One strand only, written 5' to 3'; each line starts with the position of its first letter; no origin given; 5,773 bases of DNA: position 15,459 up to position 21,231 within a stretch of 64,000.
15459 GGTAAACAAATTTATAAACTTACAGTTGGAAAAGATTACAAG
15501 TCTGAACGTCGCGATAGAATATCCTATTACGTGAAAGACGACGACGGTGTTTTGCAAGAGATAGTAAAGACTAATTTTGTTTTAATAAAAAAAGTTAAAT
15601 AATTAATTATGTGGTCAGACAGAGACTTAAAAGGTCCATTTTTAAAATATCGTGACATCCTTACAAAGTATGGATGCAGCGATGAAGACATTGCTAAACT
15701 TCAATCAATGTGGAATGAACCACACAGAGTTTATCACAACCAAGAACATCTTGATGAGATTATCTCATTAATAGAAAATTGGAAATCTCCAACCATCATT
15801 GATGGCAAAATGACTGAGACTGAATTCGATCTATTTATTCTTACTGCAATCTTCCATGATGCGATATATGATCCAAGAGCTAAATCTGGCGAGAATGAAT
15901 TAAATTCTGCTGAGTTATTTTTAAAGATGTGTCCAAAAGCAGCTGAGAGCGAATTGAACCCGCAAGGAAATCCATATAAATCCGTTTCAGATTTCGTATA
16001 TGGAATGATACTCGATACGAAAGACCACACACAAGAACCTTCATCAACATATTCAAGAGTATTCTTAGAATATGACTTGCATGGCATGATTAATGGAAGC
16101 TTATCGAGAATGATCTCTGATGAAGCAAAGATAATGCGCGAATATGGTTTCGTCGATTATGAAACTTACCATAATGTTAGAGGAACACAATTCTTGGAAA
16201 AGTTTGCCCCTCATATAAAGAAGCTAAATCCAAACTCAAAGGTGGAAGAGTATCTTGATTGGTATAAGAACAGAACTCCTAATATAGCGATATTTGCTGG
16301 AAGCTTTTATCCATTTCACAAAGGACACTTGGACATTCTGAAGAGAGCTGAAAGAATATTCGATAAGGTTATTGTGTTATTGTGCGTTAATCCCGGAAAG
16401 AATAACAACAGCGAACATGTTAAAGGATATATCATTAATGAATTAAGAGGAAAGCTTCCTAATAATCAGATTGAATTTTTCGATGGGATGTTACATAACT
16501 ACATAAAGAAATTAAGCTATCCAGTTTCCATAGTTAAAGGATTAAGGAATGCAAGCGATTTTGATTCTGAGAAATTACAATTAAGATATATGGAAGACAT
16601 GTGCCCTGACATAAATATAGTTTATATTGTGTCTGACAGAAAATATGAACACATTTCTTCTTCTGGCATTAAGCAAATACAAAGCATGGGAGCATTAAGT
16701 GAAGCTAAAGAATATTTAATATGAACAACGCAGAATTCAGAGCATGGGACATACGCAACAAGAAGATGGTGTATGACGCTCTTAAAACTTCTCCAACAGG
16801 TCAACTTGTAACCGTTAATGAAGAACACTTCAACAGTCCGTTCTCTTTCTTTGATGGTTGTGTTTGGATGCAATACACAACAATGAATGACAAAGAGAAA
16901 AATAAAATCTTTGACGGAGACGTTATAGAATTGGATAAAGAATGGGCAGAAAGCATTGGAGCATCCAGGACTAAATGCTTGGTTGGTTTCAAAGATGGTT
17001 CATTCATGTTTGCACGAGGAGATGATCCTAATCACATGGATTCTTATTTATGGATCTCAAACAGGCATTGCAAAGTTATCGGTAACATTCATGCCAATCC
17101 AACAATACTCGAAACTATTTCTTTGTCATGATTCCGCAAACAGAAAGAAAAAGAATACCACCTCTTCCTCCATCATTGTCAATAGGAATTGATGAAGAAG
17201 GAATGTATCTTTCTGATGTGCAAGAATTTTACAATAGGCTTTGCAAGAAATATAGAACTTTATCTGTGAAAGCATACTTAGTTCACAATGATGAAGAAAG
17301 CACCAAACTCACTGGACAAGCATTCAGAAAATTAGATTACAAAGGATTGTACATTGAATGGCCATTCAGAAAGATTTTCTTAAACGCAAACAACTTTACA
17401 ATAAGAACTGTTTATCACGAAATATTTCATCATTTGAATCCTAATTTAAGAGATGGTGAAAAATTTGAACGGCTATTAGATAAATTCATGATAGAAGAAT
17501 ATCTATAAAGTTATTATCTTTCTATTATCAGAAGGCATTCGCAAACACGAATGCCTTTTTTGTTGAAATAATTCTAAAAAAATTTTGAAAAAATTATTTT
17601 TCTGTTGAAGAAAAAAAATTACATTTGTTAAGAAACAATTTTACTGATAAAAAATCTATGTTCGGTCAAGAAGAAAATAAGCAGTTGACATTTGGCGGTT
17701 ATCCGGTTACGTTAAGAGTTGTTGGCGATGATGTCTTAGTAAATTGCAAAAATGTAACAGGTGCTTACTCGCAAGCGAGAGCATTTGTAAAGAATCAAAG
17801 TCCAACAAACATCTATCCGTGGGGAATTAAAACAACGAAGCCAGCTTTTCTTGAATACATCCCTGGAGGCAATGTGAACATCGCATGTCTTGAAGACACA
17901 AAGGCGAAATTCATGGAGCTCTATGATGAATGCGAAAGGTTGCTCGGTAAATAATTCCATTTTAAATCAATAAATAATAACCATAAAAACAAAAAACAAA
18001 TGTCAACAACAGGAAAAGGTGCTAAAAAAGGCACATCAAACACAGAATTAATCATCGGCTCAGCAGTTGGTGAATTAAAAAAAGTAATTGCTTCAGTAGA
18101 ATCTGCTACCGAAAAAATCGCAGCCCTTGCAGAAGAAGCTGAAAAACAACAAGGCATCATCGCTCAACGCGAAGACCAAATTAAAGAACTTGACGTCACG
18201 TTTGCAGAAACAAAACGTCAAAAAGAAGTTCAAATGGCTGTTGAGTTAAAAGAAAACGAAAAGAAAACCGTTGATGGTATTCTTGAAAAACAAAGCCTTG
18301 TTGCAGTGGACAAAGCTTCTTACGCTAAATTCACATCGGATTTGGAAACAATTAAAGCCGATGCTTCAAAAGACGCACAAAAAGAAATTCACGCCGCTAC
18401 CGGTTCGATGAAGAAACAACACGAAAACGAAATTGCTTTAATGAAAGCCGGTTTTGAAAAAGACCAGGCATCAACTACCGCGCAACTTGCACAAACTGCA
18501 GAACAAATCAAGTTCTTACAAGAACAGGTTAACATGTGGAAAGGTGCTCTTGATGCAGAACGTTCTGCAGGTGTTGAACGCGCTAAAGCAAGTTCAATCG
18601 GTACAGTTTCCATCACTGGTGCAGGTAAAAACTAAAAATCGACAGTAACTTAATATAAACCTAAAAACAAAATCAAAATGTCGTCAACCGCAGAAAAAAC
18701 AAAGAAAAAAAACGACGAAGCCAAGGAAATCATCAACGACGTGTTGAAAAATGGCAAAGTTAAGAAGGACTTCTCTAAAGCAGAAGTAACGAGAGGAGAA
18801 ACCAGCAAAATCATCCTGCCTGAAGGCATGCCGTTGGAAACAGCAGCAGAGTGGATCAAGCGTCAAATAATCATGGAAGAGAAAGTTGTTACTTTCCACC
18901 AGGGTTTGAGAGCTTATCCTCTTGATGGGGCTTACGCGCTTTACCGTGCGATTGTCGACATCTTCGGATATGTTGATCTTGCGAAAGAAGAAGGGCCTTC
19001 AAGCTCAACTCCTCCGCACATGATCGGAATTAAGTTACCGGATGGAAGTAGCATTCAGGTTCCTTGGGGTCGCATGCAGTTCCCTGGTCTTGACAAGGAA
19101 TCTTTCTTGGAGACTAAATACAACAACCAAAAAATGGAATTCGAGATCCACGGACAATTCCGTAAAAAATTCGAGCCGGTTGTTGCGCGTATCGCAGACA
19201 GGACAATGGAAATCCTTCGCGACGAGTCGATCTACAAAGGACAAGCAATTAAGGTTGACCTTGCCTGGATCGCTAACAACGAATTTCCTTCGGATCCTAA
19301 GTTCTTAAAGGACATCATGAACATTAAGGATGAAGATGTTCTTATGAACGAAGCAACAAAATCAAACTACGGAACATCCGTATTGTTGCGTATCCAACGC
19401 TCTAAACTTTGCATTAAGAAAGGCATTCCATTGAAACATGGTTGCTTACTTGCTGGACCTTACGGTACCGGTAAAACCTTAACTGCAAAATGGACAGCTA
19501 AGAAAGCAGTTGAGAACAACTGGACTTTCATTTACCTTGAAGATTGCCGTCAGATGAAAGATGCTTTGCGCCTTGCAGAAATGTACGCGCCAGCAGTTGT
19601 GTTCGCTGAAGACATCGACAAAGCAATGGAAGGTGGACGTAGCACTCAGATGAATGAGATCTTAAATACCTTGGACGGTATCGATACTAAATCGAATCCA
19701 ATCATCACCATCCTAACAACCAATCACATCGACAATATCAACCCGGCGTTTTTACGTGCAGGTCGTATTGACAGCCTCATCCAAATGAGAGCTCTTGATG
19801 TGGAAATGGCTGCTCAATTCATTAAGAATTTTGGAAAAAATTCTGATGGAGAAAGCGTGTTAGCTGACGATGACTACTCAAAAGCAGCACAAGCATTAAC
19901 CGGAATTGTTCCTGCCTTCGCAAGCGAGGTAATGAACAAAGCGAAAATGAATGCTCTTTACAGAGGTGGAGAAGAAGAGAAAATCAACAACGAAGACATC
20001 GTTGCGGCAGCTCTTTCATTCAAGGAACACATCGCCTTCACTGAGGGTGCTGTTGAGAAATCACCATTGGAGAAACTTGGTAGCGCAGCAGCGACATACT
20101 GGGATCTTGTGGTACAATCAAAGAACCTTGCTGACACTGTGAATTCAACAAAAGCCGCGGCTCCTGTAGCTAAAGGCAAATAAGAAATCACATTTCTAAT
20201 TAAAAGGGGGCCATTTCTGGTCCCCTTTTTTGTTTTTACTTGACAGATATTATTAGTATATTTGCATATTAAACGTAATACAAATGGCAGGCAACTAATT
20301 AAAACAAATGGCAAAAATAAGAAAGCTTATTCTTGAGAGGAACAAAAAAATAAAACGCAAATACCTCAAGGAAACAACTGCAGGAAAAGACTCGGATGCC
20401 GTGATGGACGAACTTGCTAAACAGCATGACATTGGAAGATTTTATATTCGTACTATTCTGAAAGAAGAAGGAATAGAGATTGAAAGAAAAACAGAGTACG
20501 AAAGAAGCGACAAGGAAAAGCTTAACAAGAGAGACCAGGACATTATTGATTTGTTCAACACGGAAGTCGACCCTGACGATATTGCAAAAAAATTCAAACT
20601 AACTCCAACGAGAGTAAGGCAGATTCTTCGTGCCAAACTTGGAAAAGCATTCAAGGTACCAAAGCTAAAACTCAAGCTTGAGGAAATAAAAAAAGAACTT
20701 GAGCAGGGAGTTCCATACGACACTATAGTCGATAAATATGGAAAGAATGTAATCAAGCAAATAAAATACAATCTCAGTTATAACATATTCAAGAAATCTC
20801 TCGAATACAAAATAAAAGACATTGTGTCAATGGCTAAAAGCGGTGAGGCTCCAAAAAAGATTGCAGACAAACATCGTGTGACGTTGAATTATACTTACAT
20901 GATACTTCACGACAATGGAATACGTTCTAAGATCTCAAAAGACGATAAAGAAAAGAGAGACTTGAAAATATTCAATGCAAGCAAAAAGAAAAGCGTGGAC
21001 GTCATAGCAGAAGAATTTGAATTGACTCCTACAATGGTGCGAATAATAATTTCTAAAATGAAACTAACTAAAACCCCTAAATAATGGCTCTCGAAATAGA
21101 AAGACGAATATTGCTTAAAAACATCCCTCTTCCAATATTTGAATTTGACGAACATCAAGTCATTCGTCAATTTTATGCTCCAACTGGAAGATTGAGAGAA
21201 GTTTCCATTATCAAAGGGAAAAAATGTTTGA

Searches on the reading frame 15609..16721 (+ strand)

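Call 10: search_protein_families(library=phrogs, proteins=[window:15609-16721:+], max_evalue=0.001)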
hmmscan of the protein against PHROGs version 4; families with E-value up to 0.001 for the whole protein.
window:15609-16721:+ (371 aa): 4 families
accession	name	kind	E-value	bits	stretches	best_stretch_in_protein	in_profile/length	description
phrog_29208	-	unknown function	1.5e-16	61.5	1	227-359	6-138/163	-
phrog_19425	-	other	9.6e-14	52.6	1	31-200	12-173/207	phosphohydrolase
phrog_3462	-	moron, auxiliary metabolic gene and host takeover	4.9e-08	33.6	1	226-270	4-53/346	nicotinamide-nucleotide adenylyltransferase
phrog_7878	-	other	0.00051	21.1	0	226-258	3-35/131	bifunctional heptose 7-phosphate kinase/heptose 1-phosphate adenyltransferase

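Call 88: search_protein_families(library=pfam, proteins=[window:15609-16721:+], max_evalue=0.001)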
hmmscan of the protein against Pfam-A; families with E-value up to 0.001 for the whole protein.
window:15609-16721:+ (371 aa): 1 family
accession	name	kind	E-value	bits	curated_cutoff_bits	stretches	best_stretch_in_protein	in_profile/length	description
PF01467.32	CTP_transf_like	-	1.4e-11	45.2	21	1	228-356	1-132/133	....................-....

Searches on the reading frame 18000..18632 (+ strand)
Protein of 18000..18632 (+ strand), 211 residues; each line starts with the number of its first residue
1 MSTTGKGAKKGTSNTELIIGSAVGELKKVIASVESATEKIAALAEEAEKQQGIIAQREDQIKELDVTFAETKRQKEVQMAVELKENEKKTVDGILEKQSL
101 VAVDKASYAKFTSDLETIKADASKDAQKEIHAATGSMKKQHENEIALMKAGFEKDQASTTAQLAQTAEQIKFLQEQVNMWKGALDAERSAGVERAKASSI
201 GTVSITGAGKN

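Call 68: search_protein_families(library=phrogs, proteins=[window:18000-18632:+], max_evalue=0.001)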
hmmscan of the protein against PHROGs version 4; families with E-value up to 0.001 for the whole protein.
window:18000-18632:+ (211 aa): 1 family
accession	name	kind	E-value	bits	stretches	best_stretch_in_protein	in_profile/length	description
phrog_9325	-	unknown function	2.6e-18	67.6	1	21-199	20-191/202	-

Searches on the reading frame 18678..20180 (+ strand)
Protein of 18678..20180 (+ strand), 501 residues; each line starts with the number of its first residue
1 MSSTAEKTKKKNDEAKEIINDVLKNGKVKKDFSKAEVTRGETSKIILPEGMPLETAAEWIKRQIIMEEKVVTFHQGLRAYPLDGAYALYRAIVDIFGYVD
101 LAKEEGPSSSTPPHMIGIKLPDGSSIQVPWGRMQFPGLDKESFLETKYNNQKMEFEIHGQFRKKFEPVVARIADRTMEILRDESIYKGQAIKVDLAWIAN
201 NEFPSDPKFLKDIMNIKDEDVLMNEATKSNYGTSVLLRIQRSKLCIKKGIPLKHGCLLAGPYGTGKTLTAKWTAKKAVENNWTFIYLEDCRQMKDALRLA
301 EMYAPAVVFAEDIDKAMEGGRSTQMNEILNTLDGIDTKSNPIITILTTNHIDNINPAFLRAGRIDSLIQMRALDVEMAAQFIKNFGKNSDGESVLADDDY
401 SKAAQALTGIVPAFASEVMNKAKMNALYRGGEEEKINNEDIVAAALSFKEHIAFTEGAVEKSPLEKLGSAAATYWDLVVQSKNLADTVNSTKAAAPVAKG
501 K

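Call 10: search_protein_families(library=phrogs, proteins=[window:18678-20180:+], max_evalue=0.001)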
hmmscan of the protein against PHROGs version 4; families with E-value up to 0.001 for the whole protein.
window:18678-20180:+ (501 aa): 11 families
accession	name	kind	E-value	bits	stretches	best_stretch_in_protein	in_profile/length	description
phrog_10440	-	unknown function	1.2e-97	328.4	1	29-456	9-436/483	-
phrog_7485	-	unknown function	2.5e-22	80.4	1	146-427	134-412/430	-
phrog_3757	-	unknown function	1.4e-16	61.9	2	332-445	217-324/367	-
phrog_8638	-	unknown function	1.7e-12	47.8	1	249-445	301-510/568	-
phrog_10401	-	other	1.9e-12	47.7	1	293-422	508-617/667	ATPase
phrog_30773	-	unknown function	6.9e-11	42.2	1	249-429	192-387/666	-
phrog_2376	-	other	8.2e-10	39.6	1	254-390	75-209/363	ATPase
phrog_168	-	DNA, RNA and nucleotide metabolism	1.8e-05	25.6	1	254-385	44-173/314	clamp loader of DNA polymerase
phrog_9172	-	unknown function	2.4e-05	24.4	1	246-389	101-262/509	-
phrog_14322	-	unknown function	3.2e-05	24.3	1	257-388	230-366/398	-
phrog_11907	-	other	0.00011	22.6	1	311-400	264-355/400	ATPase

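Call 26: search_protein_families(library=pfam, proteins=[window:18678-20180:+], max_evalue=0.001)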
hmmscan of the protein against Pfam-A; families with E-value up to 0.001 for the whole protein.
window:18678-20180:+ (501 aa): 3 families
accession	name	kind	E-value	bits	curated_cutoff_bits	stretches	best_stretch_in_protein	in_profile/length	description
PF00004.35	AAA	-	1.9e-17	64.4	21.2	1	256-370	1-129/131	ATPase family associated with various cellular activities (AAA)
PF20720.3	nSTAND3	-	2.1e-07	31.2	27.2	1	254-348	18-110/155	Novel STAND NTPase 3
PF25199.1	nSTAND_NTPase5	-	0.00061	20.1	34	0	255-319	43-111/145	Novel STAND NTPase 5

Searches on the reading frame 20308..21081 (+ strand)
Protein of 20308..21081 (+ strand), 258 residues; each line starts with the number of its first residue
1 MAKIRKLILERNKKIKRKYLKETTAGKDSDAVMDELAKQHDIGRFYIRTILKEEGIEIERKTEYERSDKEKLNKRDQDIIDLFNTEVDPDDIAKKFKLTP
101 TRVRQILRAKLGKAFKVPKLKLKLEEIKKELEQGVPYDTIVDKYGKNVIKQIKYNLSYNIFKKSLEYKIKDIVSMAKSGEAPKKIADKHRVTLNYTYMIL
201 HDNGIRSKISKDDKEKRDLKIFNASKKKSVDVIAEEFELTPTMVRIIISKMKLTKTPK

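Call 68: search_protein_families(library=phrogs, proteins=[window:20308-21081:+], max_evalue=0.001)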
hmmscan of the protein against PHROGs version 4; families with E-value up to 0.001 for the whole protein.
window:20308-21081:+ (258 aa): 4 families
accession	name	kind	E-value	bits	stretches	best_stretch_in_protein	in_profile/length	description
phrog_836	-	transcription regulation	1.9e-09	38.7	0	10-57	84-123/133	late transcriptional activator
phrog_532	-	transcription regulation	4.3e-07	31.1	0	213-254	79-120/132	late transcriptional activator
phrog_323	-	transcription regulation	5.6e-06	27.1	0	67-153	145-235/319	transcriptional regulator, D5-like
phrog_1303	-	DNA, RNA and nucleotide metabolism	0.00046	21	0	30-100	39-111/184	DNA binding protein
